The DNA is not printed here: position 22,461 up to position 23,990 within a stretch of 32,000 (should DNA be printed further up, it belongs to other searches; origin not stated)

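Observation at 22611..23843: KS partner subunit with Cys-to-Arg, His-to-Asp and His-to-Asn substitutions and no CLF-type glutamine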

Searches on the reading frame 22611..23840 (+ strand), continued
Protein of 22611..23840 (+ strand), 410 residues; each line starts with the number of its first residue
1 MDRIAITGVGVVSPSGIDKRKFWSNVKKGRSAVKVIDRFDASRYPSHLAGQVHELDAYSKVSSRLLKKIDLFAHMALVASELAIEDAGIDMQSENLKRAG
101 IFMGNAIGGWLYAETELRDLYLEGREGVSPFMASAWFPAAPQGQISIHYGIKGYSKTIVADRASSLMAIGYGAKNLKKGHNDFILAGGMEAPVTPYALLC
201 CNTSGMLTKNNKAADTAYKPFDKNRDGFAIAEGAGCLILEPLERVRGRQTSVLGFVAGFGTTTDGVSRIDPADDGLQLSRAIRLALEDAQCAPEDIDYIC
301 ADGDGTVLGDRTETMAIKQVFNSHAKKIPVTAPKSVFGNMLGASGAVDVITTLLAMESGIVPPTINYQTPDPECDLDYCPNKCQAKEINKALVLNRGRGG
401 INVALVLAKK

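Call 27: search_solved_structures(query=L003:5989-7206:+, max_evalue=1e-30, show_alignments=5)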
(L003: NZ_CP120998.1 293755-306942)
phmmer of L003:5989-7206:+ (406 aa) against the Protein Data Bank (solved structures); distinct sequences matched with E-value up to 1e-30: 58.
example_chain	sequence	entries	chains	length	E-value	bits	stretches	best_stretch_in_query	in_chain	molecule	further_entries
1tqy_B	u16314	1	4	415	1.1e-155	521.6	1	4-405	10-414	Actinorhodin polyketide putative beta-ketoacyl synthase 2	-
4ls6_A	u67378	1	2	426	5.7e-65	222.9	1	4-400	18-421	3-oxoacyl-[acyl-carrier-protein] synthase 2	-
4ls5_A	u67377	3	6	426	6e-65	222.9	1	4-400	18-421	3-oxoacyl-[acyl-carrier-protein] synthase 2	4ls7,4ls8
1j3n_A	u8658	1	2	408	4e-63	216.9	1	4-399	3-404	3-oxoacyl-(acyl-carrier protein) synthase II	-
1e5m_A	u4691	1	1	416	8.6e-63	215.8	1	4-398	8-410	BETA KETOACYL ACYL CARRIER PROTEIN SYNTHASE II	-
3o04_A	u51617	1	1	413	1.5e-60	208.4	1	4-400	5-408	beta-keto-acyl carrier protein synthase II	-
5sxo_A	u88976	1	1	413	1.5e-60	208.4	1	4-400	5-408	3-oxoacyl-[acyl-carrier-protein] synthase 2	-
4jb6_A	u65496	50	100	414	6.6e-59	203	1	4-401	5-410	3-oxoacyl-[acyl-carrier-protein] synthase 2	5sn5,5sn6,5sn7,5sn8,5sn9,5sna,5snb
7oc0_A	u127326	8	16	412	7.1e-59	202.9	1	4-401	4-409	3-oxoacyl-[acyl-carrier-protein] synthase 2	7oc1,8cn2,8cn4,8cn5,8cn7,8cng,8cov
8cou_A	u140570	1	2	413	7.1e-59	202.9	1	4-401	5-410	3-oxoacyl-[acyl-carrier-protein] synthase 2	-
8qm1_A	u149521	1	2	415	6.2e-58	199.8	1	4-401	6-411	3-oxoacyl-[acyl-carrier-protein] synthase 2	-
8cn8_A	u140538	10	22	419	6.2e-58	199.8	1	4-401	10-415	3-oxoacyl-[acyl-carrier-protein] synthase 2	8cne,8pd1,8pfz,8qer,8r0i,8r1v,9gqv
8pj0_A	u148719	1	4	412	6.4e-58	199.7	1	4-401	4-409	3-oxoacyl-[acyl-carrier-protein] synthase 2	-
4b7v_A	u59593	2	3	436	7.4e-58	199.5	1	4-401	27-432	3-OXOACYL-[ACYL-CARRIER-PROTEIN] SYNTHASE 2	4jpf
2gqd_A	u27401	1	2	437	5.4e-55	190.1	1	4-399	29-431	3-oxoacyl-[acyl-carrier-protein] synthase 2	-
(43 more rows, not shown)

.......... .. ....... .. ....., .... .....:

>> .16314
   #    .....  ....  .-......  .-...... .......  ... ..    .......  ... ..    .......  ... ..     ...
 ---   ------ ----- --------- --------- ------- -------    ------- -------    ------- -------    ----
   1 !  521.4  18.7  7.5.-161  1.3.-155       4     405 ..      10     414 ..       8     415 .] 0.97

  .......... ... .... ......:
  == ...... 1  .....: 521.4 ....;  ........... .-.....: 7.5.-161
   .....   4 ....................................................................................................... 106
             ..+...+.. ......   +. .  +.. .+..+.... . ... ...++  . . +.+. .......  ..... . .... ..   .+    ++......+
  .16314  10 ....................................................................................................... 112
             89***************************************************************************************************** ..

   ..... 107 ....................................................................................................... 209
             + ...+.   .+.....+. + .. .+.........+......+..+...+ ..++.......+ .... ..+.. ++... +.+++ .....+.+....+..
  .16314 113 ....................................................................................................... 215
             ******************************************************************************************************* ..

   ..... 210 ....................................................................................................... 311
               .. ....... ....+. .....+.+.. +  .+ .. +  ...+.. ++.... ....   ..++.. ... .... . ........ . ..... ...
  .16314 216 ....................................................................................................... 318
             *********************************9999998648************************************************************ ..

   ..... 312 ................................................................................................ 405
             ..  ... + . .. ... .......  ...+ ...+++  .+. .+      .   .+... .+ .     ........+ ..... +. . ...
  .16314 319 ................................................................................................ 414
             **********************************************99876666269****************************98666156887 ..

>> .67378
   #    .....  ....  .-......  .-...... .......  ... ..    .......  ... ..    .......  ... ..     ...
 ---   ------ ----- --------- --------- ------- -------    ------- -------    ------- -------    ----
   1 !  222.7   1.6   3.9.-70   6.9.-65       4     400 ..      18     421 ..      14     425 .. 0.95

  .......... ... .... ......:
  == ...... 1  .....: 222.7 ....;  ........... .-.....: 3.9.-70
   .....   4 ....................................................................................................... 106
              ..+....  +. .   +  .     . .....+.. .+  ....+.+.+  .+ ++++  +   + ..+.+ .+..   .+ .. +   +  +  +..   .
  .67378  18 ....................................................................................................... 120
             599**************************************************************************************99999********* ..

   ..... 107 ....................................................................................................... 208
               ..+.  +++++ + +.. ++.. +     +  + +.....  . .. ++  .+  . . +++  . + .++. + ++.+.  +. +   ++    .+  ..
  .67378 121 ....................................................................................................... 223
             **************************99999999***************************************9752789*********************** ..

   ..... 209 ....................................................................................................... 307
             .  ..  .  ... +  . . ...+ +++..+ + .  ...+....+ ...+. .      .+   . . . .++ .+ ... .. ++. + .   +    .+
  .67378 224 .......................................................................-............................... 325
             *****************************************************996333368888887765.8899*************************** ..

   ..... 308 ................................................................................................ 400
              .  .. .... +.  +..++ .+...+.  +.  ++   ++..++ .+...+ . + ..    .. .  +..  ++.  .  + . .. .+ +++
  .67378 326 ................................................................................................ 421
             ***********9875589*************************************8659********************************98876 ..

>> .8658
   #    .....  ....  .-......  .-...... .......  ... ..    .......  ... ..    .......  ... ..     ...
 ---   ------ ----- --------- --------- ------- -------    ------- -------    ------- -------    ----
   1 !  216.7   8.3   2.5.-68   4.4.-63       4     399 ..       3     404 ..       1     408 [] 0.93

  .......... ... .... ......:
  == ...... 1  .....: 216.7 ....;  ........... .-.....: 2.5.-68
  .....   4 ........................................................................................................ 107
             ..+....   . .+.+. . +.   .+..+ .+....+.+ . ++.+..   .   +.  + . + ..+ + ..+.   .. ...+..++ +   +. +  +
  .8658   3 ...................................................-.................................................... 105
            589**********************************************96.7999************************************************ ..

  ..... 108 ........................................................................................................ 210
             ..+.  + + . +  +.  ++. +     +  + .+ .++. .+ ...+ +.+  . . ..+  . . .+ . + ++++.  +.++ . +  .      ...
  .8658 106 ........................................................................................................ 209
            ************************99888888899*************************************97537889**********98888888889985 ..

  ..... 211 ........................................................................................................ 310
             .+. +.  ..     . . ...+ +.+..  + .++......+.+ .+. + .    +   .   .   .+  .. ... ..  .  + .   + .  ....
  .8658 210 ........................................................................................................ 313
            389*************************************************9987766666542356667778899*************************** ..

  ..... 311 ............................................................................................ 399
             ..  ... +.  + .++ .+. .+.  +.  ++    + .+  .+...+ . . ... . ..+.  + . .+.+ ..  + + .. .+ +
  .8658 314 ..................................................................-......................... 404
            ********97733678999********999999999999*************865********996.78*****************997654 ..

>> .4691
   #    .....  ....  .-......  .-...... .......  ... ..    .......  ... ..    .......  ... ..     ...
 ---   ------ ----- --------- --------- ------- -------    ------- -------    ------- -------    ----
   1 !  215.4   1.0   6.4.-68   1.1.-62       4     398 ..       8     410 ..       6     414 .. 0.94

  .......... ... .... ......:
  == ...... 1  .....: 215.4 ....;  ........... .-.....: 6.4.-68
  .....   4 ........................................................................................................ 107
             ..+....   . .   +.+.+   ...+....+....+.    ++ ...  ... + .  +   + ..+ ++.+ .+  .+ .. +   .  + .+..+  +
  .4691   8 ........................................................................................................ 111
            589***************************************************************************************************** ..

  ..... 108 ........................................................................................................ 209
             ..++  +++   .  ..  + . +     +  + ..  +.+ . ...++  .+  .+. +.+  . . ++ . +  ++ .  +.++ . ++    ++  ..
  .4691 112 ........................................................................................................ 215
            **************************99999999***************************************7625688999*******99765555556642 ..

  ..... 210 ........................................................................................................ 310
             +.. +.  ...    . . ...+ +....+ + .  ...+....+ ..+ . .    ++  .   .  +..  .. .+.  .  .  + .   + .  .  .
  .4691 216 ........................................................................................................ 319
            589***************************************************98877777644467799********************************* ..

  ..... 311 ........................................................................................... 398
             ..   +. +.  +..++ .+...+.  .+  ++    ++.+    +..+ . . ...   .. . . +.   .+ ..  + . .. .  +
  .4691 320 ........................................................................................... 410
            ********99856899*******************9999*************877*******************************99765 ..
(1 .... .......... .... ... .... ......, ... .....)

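Call 32: find_encoding_contigs(protein=P0121, flank=10000, max_places=2)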
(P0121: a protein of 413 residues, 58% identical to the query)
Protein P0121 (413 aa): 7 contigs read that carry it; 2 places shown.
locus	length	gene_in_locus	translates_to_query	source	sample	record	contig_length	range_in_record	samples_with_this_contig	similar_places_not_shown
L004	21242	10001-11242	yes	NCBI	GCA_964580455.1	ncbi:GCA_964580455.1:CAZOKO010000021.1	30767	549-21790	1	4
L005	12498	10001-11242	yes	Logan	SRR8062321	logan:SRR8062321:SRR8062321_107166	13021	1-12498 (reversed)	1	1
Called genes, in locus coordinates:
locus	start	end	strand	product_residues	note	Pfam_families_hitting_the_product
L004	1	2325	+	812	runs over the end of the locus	PF03176:MMPL, PF02460:Patched, PF12349:Sterol-sensing, PF03176:MMPL, PF02355:SecD_SecF_C (weak)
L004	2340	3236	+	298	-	PF07044:DUF1329, PF17131:TP_0789-like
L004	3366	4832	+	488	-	PF02310:B12-binding, PF04055:Radical_SAM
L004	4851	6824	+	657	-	PF02730:AFOR_N, PF01314:AFOR_C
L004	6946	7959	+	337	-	PF00070:Pyr_redox (faint), PF01210:NAD_Gly3P_dh_N (weak), PF02558:ApbA, PF03807:F420_oxidored (weak), PF07992:Pyr_redox_2 (weak), PF08546:ApbA_C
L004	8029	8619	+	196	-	-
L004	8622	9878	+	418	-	PF00109:ketoacyl-synt, PF02801:Ketoacyl-synt_C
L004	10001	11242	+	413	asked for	PF00109:ketoacyl-synt, PF02801:Ketoacyl-synt_C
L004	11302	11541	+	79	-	PF00550:PP-binding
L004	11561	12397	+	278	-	PF04199:Cyclase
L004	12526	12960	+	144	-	PF10604:Polyketide_cyc2, PF03364:Polyketide_cyc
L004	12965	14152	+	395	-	PF07690:MFS_1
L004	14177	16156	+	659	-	PF02730:AFOR_N, PF01314:AFOR_C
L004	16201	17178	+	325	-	PF04909:Amidohydro_2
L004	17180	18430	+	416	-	PF01266:DAO, PF01593:Amino_oxidase, PF07992:Pyr_redox_2 (faint), PF13450:NAD_binding_8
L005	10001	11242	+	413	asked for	PF00109:ketoacyl-synt, PF02801:Ketoacyl-synt_C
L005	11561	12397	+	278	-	PF04199:Cyclase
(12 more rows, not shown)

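Call 33: find_encoding_contigs(protein=P0220, flank=10000, max_places=2)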
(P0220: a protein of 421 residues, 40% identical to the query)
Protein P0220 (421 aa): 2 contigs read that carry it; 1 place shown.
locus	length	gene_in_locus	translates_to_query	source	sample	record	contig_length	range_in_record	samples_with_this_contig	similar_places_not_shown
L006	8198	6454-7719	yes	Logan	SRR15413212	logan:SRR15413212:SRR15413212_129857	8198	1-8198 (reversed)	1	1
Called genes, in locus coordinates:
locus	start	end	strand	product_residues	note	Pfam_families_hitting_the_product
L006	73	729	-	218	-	PF01135:PCMT, PF13489:Methyltransf_23, PF00398:RrnaAD, PF01209:Ubie_methyltran, PF13649:Methyltransf_25, PF13847:Methyltransf_31, PF08241:Methyltransf_11, PF08242:Methyltransf_12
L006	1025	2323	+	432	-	PF01494:FAD_binding_3, PF00890:FAD_binding_2 (faint), PF01266:DAO (faint)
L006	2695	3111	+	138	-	PF00190:Cupin_1, PF02311:AraC_binding (weak), PF07883:Cupin_2, PF12852:Cupin_6 (weak)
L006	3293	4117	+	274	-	PF04199:Cyclase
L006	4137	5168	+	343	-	PF08100:Dimerisation, PF00891:Methyltransf_2, PF13489:Methyltransf_23 (weak), PF08241:Methyltransf_11 (weak), PF08242:Methyltransf_12 (weak), PF13649:Methyltransf_25 (weak)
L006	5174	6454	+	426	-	PF00109:ketoacyl-synt, PF02801:Ketoacyl-synt_C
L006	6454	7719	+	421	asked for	PF00109:ketoacyl-synt, PF02801:Ketoacyl-synt_C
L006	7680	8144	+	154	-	PF01648:ACPS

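Call 35: find_related_loci(query=A3, collection=genome_contigs, flank=10000)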
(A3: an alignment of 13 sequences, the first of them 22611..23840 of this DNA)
Query A3 (410 aa) in genome_contigs; peptide patterns used: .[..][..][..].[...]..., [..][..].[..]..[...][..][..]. (x = any residue, [..] = any of these).
524 stretches matched a pattern; 490 encode a relative of the query (tblastn E <= 1e-3); the best 80 are kept; 80 distinct loci.
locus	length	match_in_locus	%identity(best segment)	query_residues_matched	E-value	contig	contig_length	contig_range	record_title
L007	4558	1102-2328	85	1-409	0e+0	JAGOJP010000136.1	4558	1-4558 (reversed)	MAG: Candidatus Omnitrophota bacterium isolate Go_SlDig_bin_317 Go_SlDig_66214_length_4558_cov_3.856014, whole genome sh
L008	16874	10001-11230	85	1-410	0e+0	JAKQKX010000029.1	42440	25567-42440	MAG: Candidatus Omnitrophota bacterium isolate USDV_maxbin.135_sub k141_25656, whole genome shotgun sequence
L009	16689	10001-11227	84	1-409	0e+0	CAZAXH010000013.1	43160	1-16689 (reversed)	MAG TPA_asm: uncultured Planctomycetales bacterium isolate binchicken_co117_398 genome assembly, contig: NODE_1642_lengt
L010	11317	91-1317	79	1-409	0e+0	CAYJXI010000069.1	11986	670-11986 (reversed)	MAG TPA_asm: uncultured Planctomycetales bacterium isolate ERP125453_co1_481 genome assembly, contig: NODE_5996_length_1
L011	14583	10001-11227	78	1-409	0e+0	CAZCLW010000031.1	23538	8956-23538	MAG TPA_asm: uncultured Planctomycetales bacterium isolate SRP239054_co1_195 genome assembly, contig: NODE_1426_length_2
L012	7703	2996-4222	77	1-409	0e+0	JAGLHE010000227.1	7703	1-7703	MAG: Candidatus Omnitrophota bacterium isolate RS_10_7 ROV157_10.bin.7.fa_227, whole genome shotgun sequence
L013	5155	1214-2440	78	1-409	0e+0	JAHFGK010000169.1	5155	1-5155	MAG: Candidatus Omnitrophota bacterium isolate nzgw313 NODE_31552_length_5156_cov_2.893148, whole genome shotgun sequenc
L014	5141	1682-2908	77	1-409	0e+0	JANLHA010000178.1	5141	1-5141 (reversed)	MAG: Candidatus Omnitrophota bacterium isolate P6-5 k99_52435, whole genome shotgun sequence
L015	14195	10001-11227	77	1-409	0e+0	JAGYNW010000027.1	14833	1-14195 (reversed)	MAG: Candidatus Omnitrophota bacterium isolate M55B153 27, whole genome shotgun sequence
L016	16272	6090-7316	78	1-409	0e+0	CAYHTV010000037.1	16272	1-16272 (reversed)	MAG TPA_asm: uncultured Planctomycetales bacterium isolate ERP119705_co15_632 genome assembly, contig: NODE_3750_length_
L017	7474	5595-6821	78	1-409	0e+0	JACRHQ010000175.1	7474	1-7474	MAG: Candidatus Omnitrophota bacterium isolate NC_groundwater_1781_Pr3_B-0.1um_55_10 SR-2_scaffold_141_3608757, whole ge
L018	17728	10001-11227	78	1-409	0e+0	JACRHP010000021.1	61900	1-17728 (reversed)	MAG: Candidatus Omnitrophota bacterium isolate NC_groundwater_1780_Pr3_B-0.1um_53_71 SR-2_scaffold_141_719563, whole gen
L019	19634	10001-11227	76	1-409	0e+0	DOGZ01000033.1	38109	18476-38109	MAG TPA_asm: Candidatus Omnitrophota bacterium isolate UBA10174 contig_98646, whole genome shotgun sequence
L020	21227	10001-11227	76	1-409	0e+0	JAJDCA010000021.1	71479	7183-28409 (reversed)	MAG: Candidatus Omnitrophota bacterium isolate OFTM38 OFTM38_20, whole genome shotgun sequence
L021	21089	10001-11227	77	1-409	0e+0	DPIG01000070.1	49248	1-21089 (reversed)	MAG TPA_asm: Candidatus Omnitrophota bacterium isolate UBA10147 contig_415, whole genome shotgun sequence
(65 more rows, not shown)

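Call 41: find_homologous_proteins(query=A4, max_evalue=1e-30)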
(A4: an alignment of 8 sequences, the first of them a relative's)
Query A4 (8 sequences) (421 aa, profile of the alignment): 3454 proteins with E <= 1e-30 among 8000 candidates; the best 120 are listed.
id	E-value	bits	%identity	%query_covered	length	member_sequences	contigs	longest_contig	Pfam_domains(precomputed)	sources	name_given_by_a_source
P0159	2.5e-190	651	34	99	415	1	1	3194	PF00109.33,PF02801.29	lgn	-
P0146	4.9e-190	650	42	99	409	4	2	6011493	PF00109.33,PF00108.30,PF02801.29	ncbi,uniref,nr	ncbi:beta-ketoacyl-[acyl-carrier-protein] synthase family protein [Clostridium beijerinckii]|uniref:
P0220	7.8e-182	623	100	100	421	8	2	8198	PF00109.33,PF02801.29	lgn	-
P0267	3.8e-180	617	39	98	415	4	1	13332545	PF00109.33,PF02801.29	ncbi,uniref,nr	ncbi:beta-ketoacyl-[acyl-carrier-protein] synthase family protein [Archangium violaceum]|uniref:beta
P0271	6.7e-180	616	44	98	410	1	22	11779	PF00109.33,PF02801.29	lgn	-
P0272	2.4e-179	614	43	98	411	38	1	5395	PF00109.33,PF02801.29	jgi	-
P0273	2.7e-179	614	47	98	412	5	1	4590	PF00109.33,PF02801.29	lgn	-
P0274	3.0e-179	614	44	98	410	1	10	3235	PF00109.33,PF02801.29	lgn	-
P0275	2.0e-178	611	45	98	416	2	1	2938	PF00109.33,PF00108.30,PF02801.29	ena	-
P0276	3.8e-178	611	43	98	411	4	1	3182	PF00109.33,PF02801.29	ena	-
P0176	9.2e-178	609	39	98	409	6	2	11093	PF00109.33,PF02801.29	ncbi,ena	-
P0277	1.6e-177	609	42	98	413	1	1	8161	PF00109.33,PF02801.29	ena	-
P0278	3.0e-177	608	43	99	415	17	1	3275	PF00109.33,PF02801.29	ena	-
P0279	6.3e-177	607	42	99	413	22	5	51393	PF00109.33,PF02801.29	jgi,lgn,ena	-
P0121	1.4e-176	605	43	98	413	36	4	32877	PF00109.33,PF02801.29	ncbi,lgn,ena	-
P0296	6.7e-171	587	45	98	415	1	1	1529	PF00109.33,PF02801.29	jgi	jgi:3-oxoacyl-[acyl-carrier-protein] synthase II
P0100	3.3e-162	558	41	98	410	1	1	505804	PF00109.33,PF02801.29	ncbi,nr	ncbi:MAG: beta-ketoacyl-[acyl-carrier-protein] synthase family protein [Candidatus Omnitrophica bact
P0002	1.3e-161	556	42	98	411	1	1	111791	PF00109.33,PF02801.29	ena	-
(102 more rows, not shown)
